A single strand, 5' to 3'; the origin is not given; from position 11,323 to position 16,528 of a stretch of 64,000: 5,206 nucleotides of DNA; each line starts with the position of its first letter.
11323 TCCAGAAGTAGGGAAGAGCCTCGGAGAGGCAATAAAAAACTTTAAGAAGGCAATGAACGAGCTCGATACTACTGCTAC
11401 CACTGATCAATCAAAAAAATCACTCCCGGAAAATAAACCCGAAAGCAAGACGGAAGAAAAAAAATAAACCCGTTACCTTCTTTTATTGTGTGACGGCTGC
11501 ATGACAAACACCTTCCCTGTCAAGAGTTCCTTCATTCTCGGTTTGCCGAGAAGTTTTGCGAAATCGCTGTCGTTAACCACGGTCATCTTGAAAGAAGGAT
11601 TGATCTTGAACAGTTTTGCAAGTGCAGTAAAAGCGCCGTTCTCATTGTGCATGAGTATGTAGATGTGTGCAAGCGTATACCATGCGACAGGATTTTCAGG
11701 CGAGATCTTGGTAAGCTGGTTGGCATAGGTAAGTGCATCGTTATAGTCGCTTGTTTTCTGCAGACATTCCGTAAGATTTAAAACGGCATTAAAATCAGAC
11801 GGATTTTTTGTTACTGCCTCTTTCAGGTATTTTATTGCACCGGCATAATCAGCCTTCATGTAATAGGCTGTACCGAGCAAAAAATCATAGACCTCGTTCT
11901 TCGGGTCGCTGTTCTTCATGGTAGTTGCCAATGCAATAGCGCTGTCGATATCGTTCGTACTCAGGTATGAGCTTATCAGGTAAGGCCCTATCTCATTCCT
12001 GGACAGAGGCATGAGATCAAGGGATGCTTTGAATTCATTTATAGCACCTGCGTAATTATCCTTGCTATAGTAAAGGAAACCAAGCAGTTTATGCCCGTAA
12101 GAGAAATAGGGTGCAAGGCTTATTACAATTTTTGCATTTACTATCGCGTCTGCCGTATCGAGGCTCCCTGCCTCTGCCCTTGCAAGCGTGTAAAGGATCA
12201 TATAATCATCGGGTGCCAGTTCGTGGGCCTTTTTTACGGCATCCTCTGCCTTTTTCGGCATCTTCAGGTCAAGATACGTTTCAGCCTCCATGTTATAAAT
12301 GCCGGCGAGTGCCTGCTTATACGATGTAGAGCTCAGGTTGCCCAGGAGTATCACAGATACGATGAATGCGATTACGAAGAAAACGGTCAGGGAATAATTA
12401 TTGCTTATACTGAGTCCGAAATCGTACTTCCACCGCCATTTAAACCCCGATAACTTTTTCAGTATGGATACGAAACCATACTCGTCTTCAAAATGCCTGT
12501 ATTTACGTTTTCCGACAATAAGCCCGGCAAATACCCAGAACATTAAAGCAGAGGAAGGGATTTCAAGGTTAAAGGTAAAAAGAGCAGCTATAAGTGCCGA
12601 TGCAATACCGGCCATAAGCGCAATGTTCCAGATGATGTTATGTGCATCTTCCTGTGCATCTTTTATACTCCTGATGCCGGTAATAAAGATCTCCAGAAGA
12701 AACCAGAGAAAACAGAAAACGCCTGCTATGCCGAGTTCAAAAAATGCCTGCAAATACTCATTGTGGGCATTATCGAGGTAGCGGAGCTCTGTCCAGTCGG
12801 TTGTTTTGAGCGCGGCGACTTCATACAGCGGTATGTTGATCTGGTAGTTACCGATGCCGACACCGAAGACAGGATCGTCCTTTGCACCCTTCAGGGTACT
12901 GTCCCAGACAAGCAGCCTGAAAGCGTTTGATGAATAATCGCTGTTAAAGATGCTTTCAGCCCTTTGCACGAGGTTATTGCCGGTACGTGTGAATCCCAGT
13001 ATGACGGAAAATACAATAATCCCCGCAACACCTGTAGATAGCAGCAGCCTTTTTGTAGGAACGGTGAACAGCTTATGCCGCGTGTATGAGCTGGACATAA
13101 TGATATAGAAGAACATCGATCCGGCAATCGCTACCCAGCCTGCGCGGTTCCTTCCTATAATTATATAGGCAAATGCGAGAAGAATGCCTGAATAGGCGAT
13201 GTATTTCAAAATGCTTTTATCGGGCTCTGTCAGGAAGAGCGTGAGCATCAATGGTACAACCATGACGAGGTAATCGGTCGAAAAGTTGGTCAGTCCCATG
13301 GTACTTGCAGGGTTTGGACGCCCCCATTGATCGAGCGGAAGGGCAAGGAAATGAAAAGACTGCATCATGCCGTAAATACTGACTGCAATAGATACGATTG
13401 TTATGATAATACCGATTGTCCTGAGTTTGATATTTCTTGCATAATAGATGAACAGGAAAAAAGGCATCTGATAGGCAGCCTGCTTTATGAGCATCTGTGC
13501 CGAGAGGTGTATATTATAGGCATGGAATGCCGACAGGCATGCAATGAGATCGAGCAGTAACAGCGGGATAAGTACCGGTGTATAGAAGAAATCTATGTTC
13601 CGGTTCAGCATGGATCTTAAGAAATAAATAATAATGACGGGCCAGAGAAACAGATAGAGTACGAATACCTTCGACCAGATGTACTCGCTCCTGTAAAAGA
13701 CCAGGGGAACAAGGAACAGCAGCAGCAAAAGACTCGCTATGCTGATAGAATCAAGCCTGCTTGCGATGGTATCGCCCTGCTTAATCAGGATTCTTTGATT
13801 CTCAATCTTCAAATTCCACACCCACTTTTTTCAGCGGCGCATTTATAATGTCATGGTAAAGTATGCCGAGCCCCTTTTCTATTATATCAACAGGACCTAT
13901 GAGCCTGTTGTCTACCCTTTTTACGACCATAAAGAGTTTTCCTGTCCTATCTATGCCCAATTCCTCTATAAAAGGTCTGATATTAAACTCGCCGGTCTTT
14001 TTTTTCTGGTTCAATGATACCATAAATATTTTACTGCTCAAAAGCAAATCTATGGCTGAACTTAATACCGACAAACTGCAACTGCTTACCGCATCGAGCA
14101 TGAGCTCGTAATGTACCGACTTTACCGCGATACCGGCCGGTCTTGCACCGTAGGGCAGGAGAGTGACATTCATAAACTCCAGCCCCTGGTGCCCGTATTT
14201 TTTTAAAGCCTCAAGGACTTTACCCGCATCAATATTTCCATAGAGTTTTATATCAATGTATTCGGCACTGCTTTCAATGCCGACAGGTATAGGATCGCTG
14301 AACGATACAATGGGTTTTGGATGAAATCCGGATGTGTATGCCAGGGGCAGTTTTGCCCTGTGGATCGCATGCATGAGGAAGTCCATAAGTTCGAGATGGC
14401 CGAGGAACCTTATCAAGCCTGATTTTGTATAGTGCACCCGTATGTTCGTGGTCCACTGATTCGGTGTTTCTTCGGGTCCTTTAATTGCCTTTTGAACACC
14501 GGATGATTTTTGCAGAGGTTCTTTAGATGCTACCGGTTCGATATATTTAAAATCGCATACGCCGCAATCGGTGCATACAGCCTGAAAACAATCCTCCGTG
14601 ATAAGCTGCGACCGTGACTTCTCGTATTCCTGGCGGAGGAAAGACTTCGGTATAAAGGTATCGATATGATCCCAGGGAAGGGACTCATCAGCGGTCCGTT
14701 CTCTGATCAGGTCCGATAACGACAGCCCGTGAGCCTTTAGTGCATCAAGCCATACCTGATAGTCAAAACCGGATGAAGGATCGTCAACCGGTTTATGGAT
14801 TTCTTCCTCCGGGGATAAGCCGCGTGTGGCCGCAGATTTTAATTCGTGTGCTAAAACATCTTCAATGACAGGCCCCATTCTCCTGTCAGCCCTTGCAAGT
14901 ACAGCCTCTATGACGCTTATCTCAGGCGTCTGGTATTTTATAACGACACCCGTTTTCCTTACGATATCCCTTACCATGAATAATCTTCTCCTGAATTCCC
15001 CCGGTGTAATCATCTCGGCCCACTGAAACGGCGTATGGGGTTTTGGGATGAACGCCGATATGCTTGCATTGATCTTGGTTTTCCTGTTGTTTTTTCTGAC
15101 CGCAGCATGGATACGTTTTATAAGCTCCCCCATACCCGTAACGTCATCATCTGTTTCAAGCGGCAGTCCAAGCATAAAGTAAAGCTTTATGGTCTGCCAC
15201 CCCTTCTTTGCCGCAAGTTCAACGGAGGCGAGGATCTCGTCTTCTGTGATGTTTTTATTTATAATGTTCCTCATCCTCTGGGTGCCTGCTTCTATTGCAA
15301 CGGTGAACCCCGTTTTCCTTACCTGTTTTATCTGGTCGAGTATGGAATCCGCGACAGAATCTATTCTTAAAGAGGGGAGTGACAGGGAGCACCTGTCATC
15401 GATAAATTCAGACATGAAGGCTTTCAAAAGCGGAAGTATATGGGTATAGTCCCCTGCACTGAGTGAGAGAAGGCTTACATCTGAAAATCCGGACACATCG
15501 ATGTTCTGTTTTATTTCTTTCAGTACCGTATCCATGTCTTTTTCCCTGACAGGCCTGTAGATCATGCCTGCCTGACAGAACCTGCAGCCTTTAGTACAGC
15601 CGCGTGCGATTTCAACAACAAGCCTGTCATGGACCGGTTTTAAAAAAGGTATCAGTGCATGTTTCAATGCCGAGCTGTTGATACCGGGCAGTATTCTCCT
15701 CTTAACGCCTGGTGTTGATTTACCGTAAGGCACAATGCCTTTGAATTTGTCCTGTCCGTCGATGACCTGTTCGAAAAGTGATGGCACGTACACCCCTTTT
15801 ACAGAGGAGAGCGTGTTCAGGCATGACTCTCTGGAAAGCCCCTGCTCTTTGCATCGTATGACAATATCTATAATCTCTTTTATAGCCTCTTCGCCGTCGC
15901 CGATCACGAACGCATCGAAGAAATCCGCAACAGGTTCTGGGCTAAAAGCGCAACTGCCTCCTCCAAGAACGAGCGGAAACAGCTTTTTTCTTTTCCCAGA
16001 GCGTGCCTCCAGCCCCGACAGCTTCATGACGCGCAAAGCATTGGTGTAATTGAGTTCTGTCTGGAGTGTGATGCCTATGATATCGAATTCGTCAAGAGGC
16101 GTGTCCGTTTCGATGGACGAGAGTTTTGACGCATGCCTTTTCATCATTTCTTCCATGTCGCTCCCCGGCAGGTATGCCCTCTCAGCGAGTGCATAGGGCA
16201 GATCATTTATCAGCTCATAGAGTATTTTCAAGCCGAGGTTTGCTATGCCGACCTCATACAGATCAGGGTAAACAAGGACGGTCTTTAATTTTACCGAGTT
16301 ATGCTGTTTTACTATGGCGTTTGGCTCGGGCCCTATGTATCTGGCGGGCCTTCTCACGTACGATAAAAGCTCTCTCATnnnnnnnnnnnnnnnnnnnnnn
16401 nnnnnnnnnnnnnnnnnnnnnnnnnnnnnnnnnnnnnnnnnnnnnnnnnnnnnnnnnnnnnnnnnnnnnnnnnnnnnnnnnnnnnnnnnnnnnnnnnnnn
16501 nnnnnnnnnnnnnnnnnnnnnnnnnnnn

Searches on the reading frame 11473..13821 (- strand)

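Call 46: search_protein_families(library=pfam, proteins=[window:11473-13821:-], max_evalue=0.00001)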
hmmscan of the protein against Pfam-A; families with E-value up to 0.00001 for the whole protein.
window:11473-13821:- (782 aa): 11 families
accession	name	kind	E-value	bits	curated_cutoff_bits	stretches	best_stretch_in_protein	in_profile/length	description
PF07719.23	TPR_2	-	2.8e-21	74.3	27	0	647-676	5-34/34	Tetratricopeptide repeat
PF04932.20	Wzy_C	-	6.9e-21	75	31.7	1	213-372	3-149/149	O-Antigen ligase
PF14559.12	TPR_19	-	5.2e-17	62.4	25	1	658-704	6-52/68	Tetratricopeptide repeat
PF13428.12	TPR_14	-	8e-13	48.1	23.5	0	512-549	7-44/44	Tetratricopeptide repeat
PF00515.34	TPR_1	-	1.9e-12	46.8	27.8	0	648-676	6-34/34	Tetratricopeptide repeat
PF23914.1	TPR_CcmH_CycH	-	1.9e-11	44.5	42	0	516-606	60-153/158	Cytochrome c-type biogenesis protein H TPR domain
PF13181.12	TPR_8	-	6.9e-11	41.9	25.7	0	507-539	2-34/34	Tetratricopeptide repeat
PF12895.13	ANAPC3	-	3e-09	37.5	27.2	1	622-698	2-77/82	Anaphase-promoting complex, cyclosome, subunit 3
PF09295.16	ChAPs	-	4.1e-08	33.1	20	1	617-735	177-292/395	ChAPs (Chs5p-Arf1p-binding proteins)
PF13431.12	TPR_17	-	1e-07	32.1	24.4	0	701-727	3-29/34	Tetratricopeptide repeat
PF13432.12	TPR_16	-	7.2e-07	30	32.7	0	648-711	2-65/65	Tetratricopeptide repeat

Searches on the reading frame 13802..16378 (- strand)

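Call 46: search_protein_families(library=pfam, proteins=[window:13802-16378:-], max_evalue=0.00001)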
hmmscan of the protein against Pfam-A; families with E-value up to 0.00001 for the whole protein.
window:13802-16378:- (858 aa): 3 families
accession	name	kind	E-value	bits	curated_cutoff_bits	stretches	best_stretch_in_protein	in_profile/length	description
PF19864.5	Radical_SAM_N2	-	6.6e-55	185.2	29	1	49-199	1-151/151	Radical SAM proteins, N-terminal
PF10105.14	DUF2344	-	3e-37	128.7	23.8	1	646-825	2-172/176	Uncharacterized protein conserved in bacteria (DUF2344)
PF04055.27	Radical_SAM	-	2.3e-20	73.9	29.5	1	255-417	1-163/166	Radical SAM superfamily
